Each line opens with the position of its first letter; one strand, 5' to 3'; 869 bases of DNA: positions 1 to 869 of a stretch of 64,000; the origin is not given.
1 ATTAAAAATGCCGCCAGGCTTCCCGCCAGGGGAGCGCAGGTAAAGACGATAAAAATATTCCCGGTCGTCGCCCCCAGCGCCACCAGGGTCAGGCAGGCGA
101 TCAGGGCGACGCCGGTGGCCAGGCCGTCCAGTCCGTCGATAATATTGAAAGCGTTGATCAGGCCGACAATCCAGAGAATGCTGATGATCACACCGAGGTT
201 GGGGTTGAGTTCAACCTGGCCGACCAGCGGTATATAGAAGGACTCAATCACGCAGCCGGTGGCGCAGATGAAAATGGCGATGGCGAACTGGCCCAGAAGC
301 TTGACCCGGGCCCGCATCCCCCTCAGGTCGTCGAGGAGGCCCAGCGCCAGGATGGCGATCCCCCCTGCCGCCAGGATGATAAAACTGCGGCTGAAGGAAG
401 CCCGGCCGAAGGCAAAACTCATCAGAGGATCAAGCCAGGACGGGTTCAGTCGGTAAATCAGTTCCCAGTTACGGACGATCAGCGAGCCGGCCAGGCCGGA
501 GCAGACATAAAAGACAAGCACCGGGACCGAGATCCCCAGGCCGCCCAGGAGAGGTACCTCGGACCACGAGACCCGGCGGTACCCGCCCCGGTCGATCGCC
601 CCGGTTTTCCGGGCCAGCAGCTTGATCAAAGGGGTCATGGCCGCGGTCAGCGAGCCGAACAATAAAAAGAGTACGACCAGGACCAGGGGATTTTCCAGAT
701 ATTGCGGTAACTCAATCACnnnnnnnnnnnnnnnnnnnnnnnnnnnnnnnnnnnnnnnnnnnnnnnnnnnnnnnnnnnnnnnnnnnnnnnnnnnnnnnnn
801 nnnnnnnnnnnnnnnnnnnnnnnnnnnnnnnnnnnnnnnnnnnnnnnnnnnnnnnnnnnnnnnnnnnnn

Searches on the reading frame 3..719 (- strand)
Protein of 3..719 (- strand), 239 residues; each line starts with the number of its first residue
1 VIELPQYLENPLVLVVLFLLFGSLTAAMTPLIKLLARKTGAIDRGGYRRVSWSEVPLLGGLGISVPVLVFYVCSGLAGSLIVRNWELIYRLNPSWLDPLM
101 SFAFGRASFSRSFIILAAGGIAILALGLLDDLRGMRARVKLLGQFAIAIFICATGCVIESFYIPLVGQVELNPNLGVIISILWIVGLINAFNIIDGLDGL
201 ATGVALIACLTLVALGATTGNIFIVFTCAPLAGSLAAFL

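Call 37: search_protein_families(library=pfam, proteins=[window:3-719:-], max_evalue=0.01)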
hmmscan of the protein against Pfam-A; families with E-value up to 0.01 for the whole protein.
window:3-719:- (239 aa): 1 family
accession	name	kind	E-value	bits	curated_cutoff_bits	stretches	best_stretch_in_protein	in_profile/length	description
PF00953.26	Glycos_transf_4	-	2.5e-26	93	27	1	114-239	2-129/160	Glycosyl transferase family 4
